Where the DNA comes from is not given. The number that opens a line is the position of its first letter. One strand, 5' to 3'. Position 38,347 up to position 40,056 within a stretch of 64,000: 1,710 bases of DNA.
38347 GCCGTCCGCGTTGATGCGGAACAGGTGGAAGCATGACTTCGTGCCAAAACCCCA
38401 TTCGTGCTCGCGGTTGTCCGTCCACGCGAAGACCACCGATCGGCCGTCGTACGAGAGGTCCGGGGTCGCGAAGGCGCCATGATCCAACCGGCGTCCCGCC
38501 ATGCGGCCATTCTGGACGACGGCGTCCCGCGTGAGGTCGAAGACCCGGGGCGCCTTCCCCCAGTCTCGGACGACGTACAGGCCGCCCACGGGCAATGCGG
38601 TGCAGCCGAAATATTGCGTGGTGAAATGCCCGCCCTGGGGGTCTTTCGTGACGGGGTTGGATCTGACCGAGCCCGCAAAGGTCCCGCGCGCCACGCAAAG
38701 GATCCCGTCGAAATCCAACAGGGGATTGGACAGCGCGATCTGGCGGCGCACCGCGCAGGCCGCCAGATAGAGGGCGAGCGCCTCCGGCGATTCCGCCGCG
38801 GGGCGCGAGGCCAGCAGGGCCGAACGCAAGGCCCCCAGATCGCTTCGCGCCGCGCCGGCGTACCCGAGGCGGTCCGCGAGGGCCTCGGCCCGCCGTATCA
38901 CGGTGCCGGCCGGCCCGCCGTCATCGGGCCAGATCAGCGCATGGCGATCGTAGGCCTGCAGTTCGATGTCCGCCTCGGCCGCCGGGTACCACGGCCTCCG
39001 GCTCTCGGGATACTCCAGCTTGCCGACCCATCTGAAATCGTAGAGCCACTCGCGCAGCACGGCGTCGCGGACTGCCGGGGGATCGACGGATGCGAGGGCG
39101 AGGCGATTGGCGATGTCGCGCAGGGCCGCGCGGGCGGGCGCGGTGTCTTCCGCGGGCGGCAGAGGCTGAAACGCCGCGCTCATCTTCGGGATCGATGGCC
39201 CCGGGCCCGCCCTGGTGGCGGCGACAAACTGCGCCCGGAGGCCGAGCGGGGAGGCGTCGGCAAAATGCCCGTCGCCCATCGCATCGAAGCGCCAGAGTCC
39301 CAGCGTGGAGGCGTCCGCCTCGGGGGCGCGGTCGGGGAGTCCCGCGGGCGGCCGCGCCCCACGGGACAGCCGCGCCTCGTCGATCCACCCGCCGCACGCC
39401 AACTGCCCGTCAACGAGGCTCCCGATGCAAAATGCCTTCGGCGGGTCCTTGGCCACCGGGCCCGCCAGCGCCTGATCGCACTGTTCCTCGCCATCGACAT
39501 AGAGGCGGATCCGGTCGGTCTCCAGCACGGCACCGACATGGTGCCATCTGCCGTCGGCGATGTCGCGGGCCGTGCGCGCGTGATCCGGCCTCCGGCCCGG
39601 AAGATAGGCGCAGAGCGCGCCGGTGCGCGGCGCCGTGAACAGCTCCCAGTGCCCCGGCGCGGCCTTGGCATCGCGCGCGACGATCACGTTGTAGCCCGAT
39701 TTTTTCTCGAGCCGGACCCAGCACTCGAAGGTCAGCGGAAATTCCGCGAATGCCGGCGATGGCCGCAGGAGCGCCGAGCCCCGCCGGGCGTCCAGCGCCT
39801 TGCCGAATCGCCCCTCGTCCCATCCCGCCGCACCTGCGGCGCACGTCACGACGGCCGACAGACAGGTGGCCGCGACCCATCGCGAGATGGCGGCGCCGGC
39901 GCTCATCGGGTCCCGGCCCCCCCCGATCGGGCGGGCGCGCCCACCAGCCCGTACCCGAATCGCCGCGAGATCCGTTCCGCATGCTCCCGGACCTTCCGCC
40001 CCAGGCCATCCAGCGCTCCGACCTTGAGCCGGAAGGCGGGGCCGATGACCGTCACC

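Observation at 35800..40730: IclR regulator translationally coupled to a 1368-aa exported LamG/propeller protein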

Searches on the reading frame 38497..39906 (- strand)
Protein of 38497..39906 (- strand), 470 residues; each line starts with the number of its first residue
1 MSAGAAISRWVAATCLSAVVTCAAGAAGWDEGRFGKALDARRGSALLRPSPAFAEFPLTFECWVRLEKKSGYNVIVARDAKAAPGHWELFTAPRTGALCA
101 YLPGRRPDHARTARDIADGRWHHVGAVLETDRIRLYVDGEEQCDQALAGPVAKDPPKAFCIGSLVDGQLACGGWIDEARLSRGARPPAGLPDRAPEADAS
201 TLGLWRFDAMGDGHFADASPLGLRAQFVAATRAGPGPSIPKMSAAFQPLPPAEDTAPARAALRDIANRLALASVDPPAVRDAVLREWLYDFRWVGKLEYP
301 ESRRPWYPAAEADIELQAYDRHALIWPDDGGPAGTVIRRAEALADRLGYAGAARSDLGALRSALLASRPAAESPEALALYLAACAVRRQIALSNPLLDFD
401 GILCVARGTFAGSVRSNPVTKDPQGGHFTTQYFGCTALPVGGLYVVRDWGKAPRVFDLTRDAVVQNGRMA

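Call 82: predict_structure(alignment_id=A5)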
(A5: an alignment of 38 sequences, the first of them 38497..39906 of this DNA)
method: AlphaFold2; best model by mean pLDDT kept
length: 470 residues; sequences in the alignment: 38
mean_pLDDT: 82.4   pTM: 0.54
mean pLDDT of the five models: 82.4, 81.4, 80.9, 79.7, 78.9
residues with pLDDT >= 90: 260; 70-90: 110; 50-70: 36; < 50: 64
segments of 3 or more residues with pLDDT < 50: 232-247, 305-308, 408-440, 465-470
pLDDT, mean of each block of 10 residues (from residue 1): 72 80 55 89 93 95 95 95 91 96 95 97 98 98 95 87 90 96 95 94 93 94 93 40 46 93 98 95 90 69 51 72 88 95 94 97 97 95 96 85 65 40 38 37 77 79 50
secondary structure, 60 per line:
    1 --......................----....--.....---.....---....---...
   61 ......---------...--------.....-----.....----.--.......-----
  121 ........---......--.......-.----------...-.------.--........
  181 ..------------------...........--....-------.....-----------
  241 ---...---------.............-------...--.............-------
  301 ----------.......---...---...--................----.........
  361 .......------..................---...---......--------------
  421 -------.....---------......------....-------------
elements in order: H3-24 E29-32 E35-39 E43-47 H51-54 E58-66 E76-78 E87-91 E97-101 E109-115 E121-128 E132-137 E140-146 E159-161 E173-182 E201-211 E214-217 E225-229 H256-268 H281-293 H311-317 H332-347 H352-367 H374-391 E401-406 H428-432 E442-447 E454-457

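Call 84: fold_search(model_id=the predicted structure, library=pdb)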
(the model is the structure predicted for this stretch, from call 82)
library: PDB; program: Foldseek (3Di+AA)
matches with E <= 10: 1764; with E <= 0.001: 376
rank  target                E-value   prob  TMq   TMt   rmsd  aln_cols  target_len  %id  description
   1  8a7d_C                1.6e-08  1.00  0.30  0.16   6.5       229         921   19  Partial dimer complex of PAPP-A and its inhibitor STC2 (released 2022-11-02)
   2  8i59_A                4.4e-08  1.00  0.30  0.20   8.8       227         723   18  N-acetyl-(R)-beta-phenylalanine acylase, selenomethionyl derivative (released 2023-03-15)
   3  8huy_A                4.7e-08  1.00  0.30  0.20   8.6       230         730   18  N-acetyl-(R)-beta-phenylalanine acylase (released 2023-03-15)
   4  7ufg_B                4.9e-08  1.00  0.31  0.13  18.8       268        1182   16  Cryo-EM structure of PAPP-A in complex with IGFBP5 (released 2022-09-28)
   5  8i5a_B                6.4e-08  1.00  0.31  0.20   8.7       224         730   16  N-acetyl-(R)-beta-phenylalanine acylase, 2.75 angstrom resolution (released 2023-03-15)
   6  8i59_B                7.5e-08  1.00  0.30  0.20   5.9       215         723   19  N-acetyl-(R)-beta-phenylalanine acylase, selenomethionyl derivative (released 2023-03-15)
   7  8i5a_A                7.5e-08  1.00  0.29  0.20   9.1       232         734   18  N-acetyl-(R)-beta-phenylalanine acylase, 2.75 angstrom resolution (released 2023-03-15)
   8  8d8o_B                7.9e-08  1.00  0.28  0.13   7.9       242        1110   17  Cryo-EM structure of substrate unbound PAPP-A (released 2022-09-28)
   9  8hgg_C                8.3e-08  1.00  0.29  0.10   5.2       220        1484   16  Structure of 2:2 PAPP-A.ProMBP complex (released 2023-01-11)
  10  8hgh_A                1.0e-07  1.00  0.29  0.10   6.7       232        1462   18  Structure of 2:2 PAPP-A.STC2 complex (released 2023-01-11)
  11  3sh5                  2.1e-07  1.00  0.25  0.57   6.3       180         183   22  Calcium-bound Laminin G like domain 3 from human perlecan (released 2011-12-14)
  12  7y5q_B                2.3e-07  1.00  0.29  0.14   6.9       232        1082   18  Structure of 1:1 PAPP-A.STC2 complex(half map) (released 2023-01-11)
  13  7ufg_A                2.5e-07  1.00  0.26  0.11   4.0       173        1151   18  Cryo-EM structure of PAPP-A in complex with IGFBP5 (released 2022-09-28)
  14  8huy_B                3.9e-07  1.00  0.31  0.20   8.6       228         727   18  N-acetyl-(R)-beta-phenylalanine acylase (released 2023-03-15)
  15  7y5n_C                4.5e-07  1.00  0.29  0.13  17.2       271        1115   17  Structure of 1:1 PAPP-A.ProMBP complex(half map) (released 2023-01-11)
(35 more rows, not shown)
